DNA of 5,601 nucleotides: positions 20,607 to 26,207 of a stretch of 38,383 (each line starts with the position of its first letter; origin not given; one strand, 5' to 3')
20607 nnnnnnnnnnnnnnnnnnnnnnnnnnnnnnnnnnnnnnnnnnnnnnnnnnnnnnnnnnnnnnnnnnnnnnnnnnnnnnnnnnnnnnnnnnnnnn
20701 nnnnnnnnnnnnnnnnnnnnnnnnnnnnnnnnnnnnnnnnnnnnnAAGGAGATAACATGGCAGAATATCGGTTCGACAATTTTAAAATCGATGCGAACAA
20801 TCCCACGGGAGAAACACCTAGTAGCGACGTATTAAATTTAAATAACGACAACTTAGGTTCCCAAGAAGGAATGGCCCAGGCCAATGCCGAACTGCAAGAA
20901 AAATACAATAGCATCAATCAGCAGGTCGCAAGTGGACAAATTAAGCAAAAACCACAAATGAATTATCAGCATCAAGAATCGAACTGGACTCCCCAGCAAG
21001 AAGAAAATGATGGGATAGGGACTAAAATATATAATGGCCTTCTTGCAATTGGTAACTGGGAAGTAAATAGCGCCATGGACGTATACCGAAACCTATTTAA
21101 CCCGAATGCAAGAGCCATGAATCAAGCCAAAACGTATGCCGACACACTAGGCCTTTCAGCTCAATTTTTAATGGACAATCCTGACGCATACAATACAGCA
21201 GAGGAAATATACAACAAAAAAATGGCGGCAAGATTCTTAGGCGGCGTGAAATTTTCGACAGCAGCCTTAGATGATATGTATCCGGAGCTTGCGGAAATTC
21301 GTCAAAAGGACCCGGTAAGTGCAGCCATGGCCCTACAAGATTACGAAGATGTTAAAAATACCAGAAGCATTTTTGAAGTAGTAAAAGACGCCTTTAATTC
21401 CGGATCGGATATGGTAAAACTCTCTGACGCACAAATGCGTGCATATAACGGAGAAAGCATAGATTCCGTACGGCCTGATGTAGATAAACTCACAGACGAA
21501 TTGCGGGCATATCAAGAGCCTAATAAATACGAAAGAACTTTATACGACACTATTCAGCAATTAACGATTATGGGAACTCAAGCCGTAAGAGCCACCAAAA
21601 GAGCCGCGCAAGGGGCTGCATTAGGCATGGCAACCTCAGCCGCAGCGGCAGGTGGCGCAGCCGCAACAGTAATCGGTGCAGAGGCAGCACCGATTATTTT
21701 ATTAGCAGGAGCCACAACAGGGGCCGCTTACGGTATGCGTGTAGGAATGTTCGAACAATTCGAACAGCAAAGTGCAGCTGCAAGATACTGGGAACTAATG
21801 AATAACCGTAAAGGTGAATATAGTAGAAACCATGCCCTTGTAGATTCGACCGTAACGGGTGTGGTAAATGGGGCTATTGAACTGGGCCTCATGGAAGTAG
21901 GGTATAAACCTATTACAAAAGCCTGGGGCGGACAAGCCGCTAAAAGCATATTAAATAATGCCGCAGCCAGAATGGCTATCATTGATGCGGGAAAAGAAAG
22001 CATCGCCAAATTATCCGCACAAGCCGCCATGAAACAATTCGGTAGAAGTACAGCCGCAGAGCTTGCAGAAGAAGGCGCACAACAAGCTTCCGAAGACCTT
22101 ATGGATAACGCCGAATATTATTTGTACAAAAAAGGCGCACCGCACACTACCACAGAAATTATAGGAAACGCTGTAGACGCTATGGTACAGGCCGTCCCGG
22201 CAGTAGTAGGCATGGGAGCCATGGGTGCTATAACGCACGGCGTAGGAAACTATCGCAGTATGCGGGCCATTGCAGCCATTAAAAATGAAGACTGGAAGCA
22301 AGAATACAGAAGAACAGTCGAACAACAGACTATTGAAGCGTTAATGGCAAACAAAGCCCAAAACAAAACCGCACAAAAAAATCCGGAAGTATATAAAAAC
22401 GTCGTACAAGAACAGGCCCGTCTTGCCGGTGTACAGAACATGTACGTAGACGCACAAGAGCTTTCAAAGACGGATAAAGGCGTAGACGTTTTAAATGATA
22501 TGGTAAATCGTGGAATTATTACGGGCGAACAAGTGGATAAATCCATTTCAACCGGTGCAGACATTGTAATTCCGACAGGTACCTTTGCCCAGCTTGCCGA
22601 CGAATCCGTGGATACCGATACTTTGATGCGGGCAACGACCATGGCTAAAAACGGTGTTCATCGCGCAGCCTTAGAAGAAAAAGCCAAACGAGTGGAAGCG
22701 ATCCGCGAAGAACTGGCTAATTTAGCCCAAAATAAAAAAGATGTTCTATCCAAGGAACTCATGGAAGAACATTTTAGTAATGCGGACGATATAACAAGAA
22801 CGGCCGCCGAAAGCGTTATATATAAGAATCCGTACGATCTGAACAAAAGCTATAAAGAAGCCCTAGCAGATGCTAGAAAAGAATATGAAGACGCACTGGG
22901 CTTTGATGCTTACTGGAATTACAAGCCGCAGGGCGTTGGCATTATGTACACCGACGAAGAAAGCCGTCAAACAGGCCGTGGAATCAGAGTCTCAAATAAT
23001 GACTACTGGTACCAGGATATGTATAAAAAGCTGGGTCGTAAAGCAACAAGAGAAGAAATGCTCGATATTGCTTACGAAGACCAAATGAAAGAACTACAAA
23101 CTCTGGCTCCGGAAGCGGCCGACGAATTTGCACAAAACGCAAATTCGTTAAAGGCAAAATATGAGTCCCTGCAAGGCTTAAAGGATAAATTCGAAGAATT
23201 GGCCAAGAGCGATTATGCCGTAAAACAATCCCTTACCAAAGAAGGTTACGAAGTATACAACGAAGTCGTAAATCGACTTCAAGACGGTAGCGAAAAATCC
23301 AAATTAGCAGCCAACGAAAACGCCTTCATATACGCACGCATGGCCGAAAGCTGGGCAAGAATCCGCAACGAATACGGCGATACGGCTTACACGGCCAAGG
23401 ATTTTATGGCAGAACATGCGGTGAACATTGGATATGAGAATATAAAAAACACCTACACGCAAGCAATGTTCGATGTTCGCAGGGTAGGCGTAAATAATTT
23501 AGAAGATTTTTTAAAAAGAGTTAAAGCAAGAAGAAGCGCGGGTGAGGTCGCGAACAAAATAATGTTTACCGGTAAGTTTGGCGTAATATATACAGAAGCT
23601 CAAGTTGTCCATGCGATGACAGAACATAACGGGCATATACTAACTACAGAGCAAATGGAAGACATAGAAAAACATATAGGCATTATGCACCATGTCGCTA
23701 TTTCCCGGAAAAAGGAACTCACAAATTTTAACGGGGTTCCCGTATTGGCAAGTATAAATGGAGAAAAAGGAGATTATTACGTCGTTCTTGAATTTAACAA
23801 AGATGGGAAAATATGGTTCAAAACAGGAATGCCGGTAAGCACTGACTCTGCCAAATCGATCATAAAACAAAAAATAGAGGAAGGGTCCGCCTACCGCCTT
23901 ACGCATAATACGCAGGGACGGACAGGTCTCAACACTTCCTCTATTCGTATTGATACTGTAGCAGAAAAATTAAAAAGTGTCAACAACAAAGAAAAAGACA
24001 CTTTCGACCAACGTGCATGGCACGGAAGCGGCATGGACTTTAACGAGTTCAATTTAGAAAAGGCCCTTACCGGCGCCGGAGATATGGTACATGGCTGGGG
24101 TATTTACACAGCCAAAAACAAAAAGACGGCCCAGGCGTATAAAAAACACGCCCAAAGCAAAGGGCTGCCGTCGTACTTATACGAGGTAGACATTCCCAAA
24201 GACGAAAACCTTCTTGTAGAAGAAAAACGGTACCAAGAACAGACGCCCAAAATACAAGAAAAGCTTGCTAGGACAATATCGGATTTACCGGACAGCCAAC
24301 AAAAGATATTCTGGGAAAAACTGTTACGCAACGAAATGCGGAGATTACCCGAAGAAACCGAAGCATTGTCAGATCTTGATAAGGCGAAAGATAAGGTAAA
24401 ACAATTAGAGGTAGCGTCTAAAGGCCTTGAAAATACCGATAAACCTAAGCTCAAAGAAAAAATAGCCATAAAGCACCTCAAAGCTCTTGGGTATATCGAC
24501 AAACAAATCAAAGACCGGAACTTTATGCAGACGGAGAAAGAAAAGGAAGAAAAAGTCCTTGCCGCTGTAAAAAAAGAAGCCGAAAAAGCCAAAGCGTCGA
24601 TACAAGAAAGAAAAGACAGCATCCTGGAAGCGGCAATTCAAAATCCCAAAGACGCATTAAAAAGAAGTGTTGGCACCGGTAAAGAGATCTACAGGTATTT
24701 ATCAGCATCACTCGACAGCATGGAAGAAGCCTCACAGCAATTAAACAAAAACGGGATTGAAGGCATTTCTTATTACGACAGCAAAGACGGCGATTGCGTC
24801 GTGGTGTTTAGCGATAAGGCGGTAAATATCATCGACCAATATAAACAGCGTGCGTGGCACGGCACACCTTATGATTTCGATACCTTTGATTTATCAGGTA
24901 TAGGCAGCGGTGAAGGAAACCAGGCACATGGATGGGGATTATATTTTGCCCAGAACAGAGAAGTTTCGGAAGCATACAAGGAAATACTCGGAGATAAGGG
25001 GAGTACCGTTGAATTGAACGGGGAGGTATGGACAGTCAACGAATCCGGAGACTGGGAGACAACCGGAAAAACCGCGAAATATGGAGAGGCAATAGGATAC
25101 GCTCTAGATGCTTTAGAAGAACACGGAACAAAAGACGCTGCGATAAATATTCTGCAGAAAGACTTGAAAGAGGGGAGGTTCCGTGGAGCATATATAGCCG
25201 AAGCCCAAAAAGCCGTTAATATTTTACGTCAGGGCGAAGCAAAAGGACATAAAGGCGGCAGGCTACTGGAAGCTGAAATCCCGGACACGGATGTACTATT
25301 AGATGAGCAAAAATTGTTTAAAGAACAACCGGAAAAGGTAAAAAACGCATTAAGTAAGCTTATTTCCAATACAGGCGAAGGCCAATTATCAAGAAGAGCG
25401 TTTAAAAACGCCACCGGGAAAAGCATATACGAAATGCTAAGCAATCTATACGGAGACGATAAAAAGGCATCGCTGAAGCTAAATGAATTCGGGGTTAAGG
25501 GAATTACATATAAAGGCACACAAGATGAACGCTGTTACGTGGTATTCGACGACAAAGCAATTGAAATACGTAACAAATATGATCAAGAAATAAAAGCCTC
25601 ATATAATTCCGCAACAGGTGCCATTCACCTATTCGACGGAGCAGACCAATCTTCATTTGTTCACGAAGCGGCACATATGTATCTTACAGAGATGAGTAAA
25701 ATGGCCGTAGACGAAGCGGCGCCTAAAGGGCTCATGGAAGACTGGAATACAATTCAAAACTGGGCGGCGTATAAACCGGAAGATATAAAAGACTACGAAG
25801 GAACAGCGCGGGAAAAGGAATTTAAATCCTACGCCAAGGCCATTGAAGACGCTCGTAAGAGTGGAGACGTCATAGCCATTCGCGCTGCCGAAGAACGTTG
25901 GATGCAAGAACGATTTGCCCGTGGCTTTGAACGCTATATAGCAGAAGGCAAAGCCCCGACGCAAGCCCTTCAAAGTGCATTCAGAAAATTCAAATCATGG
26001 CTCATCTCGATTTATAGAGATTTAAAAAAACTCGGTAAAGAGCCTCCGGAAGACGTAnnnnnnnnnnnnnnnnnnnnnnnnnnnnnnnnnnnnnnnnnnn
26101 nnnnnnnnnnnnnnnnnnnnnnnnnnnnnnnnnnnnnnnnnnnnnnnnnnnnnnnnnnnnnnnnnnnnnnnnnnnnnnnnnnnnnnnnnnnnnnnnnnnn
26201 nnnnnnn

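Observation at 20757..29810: A 3,017-aa giant ORF occupies the T7 gp16 position and makes up about 24% of the genome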

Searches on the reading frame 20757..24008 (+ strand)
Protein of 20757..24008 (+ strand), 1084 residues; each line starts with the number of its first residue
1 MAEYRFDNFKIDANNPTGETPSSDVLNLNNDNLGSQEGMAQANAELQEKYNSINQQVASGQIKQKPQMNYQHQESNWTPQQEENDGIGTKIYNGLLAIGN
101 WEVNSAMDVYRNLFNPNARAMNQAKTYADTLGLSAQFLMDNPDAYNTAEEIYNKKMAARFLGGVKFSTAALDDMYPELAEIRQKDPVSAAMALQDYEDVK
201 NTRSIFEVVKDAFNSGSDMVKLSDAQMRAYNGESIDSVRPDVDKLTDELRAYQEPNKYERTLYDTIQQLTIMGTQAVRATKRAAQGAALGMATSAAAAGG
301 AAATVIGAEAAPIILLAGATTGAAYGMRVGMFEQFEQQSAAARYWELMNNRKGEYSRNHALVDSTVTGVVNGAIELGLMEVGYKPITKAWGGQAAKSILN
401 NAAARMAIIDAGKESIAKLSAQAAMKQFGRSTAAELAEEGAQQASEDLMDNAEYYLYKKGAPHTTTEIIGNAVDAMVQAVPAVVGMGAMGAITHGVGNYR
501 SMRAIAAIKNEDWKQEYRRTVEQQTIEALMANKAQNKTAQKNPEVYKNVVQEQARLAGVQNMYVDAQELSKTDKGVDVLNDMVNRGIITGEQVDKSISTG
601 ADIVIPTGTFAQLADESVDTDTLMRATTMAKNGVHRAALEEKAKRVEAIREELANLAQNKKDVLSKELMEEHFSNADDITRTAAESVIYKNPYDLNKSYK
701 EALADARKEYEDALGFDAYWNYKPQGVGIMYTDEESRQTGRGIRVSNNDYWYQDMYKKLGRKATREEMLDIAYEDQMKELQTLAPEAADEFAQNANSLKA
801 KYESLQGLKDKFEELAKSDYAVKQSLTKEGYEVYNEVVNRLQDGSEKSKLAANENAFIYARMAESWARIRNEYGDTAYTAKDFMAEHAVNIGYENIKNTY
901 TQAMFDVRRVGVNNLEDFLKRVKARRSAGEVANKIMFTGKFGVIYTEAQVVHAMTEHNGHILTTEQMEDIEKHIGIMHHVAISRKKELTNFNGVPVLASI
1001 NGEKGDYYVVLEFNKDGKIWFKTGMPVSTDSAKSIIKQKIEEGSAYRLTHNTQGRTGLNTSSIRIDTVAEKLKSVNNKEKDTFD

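Call 24: search_solved_structures(query=window:20757-24008:+, max_evalue=10, show_alignments=2)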
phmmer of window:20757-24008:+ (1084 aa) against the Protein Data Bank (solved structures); distinct sequences matched with E-value up to 10: 1.
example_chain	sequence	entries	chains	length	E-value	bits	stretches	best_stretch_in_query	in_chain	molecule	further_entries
6man_A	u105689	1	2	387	0.64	11.2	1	200-305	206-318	Beta sliding clamp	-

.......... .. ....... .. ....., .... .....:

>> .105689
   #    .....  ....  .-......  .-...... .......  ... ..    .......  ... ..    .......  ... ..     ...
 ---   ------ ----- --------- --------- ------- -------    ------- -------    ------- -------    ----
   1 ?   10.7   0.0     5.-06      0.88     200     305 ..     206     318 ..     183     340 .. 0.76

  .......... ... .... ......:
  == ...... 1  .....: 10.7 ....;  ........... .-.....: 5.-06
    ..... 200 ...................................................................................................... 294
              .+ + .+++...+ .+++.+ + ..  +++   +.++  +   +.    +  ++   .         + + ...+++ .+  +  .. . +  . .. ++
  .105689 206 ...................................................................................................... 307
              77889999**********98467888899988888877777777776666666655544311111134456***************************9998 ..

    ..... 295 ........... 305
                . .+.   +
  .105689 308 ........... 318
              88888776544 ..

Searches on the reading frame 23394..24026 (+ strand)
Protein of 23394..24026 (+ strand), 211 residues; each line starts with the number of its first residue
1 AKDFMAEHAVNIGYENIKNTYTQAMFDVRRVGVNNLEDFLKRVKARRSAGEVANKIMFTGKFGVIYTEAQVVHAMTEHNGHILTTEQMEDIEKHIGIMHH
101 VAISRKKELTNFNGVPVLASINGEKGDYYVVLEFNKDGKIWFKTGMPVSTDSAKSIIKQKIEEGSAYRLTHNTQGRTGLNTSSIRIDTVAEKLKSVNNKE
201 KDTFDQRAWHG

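Call 21: search_protein_families(library=pfam, proteins=[window:23394-24026:+], max_evalue=1)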
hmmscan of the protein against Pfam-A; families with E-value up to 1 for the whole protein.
seq(211 aa): 3 families
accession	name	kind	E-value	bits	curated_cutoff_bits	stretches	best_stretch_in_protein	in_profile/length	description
PF14275.11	DUF4362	-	0.038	14.6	25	1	113-168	40-91/91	Domain of unknown function (DUF4362)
PF06940.17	DUF1287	-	0.072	13.3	25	1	16-108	68-149/163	Domain of unknown function (DUF1287)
PF03412.21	Peptidase_C39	-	0.095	13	22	1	57-141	20-101/133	Peptidase C39 family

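Call 54: search_protein_families(library=pfam, alignment_id=A5, max_evalue=0.1)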
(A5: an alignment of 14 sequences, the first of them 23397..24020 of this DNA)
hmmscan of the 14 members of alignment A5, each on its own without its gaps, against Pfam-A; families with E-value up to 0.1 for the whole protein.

A. member 1, window:23397-24020:+ (208 aa): 3 families
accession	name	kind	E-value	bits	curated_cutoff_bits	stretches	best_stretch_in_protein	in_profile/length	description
PF14275.11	DUF4362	-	0.052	14.2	25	0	112-167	40-91/91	Domain of unknown function (DUF4362)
PF03412.21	Peptidase_C39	-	0.092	13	22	0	56-140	20-101/133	Peptidase C39 family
PF06940.17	DUF1287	-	0.096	12.9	25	0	15-107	68-149/163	Domain of unknown function (DUF1287)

B. families by the number of members that match (of 14 scanned): 7 families
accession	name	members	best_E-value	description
PF18812.6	PBECR3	2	3.9e-05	phage-Barnase-EndoU-ColicinE5/D-RelE like nuclease3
PF07490.16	Tir_receptor_N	1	0.0064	Translocated intimin receptor (Tir) N-terminus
PF07340.17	Herpes_IE1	1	0.028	Cytomegalovirus IE1 protein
PF14275.11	DUF4362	1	0.052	Domain of unknown function (DUF4362)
PF20094.4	GWxTD_dom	1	0.081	GWxTD domain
PF03412.21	Peptidase_C39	1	0.092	Peptidase C39 family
PF06940.17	DUF1287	1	0.096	Domain of unknown function (DUF1287)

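Call 59: predict_structure(alignment_id=A5)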
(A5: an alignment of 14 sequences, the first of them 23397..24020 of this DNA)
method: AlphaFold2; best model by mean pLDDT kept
length: 208 residues; sequences in the alignment: 14
mean_pLDDT: 77.1   pTM: 0.75
mean pLDDT of the five models: 77.1, 76.8, 76.5, 75.5, 75.2
residues with pLDDT >= 90: 102; 70-90: 46; 50-70: 19; < 50: 41
segments of 3 or more residues with pLDDT < 50: 1-21, 172-179, 197-208
pLDDT, mean of each block of 10 residues (from residue 1): 36 36 81 96 93 89 93 80 95 94 73 86 95 87 94 90 76 40 83 54 38
secondary structure, 60 per line:
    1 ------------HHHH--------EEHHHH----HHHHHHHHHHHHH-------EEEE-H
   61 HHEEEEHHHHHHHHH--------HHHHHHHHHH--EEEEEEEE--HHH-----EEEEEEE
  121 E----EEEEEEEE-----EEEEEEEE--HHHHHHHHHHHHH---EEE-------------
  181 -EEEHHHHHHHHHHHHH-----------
elements in order: H13-16 H27-30 H35-47 E55-58 E63-66 H67-75 H84-93 E96-103 E114-121 E126-133 E139-146 H149-161 E165-167 E182-184 H185-197

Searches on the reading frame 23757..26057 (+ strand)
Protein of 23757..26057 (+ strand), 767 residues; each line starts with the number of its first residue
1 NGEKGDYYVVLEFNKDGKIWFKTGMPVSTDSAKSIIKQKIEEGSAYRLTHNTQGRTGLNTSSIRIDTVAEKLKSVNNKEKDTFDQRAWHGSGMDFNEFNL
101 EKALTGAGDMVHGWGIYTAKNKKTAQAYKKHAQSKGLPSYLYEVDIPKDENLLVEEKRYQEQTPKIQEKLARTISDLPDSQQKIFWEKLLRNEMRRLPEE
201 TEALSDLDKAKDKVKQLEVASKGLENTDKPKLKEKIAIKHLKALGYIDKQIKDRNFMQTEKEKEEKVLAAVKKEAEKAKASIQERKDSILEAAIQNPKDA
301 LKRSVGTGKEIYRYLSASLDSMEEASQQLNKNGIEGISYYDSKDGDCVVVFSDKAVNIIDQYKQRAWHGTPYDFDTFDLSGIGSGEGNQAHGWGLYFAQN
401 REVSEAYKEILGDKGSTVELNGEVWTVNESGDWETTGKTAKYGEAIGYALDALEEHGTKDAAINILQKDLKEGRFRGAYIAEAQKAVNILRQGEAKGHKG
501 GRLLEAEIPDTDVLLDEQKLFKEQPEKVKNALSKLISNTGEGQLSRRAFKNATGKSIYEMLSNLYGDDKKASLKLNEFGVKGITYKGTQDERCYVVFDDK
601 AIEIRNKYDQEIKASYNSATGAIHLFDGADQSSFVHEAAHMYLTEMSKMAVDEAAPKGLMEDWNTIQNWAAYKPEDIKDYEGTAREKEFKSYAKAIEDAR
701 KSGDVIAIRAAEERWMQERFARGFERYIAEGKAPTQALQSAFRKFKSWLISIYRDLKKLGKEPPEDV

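Call 12: search_solved_structures(query=window:23757-26057:+, max_evalue=1, show_alignments=3)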
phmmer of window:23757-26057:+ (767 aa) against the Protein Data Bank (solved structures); distinct sequences matched with E-value up to 1: 2.
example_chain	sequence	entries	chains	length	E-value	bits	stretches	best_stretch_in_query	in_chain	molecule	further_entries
1x1p_A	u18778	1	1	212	0.7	11.5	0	673-724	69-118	Ribonuclease HII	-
2e8c_A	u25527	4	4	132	0.98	11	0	207-274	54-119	Hypothetical protein Aq_1549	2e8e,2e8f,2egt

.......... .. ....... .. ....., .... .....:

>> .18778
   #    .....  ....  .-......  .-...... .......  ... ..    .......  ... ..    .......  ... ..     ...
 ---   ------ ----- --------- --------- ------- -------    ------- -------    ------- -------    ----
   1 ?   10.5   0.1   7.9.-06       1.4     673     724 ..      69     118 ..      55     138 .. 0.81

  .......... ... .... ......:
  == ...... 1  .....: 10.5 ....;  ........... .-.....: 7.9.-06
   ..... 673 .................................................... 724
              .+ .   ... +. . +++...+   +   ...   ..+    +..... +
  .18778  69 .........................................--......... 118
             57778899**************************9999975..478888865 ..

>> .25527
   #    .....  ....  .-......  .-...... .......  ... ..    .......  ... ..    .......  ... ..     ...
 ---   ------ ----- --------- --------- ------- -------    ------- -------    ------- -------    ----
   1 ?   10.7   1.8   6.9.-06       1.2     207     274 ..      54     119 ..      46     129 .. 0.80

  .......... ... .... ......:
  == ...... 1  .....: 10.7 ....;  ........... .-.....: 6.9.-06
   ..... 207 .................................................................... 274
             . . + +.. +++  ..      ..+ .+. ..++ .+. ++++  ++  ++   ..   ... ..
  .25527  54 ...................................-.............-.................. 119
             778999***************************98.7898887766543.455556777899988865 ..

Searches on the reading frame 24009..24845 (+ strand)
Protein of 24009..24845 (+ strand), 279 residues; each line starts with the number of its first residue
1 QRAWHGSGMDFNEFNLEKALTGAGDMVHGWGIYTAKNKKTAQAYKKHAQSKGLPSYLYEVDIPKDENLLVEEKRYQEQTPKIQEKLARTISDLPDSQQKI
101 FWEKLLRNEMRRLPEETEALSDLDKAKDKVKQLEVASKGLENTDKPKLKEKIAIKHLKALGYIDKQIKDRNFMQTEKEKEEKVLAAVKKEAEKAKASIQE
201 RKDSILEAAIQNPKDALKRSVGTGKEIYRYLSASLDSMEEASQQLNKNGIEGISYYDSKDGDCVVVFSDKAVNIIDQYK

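Call 21: search_protein_families(library=pfam, proteins=[window:24009-24845:+], max_evalue=1)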
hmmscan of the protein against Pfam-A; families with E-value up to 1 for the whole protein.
window:24009-24845:+ (279 aa): 1 family
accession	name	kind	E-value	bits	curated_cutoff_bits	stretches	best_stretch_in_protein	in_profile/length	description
PF18760.7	ART-PolyVal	-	5.7e-05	24.4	31.2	1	4-89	10-67/140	ADP-Ribosyltransferase in polyvalent proteins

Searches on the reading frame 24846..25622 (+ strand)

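Call 21: search_protein_families(library=pfam, proteins=[window:24846-25622:+], max_evalue=1)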
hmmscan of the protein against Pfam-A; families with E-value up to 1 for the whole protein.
window:24846-25622:+ (259 aa): 1 family
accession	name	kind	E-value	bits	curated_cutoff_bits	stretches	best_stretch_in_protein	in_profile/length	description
PF18760.7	ART-PolyVal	-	1.2e-08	36.3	31.2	1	4-56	10-55/140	ADP-Ribosyltransferase in polyvalent proteins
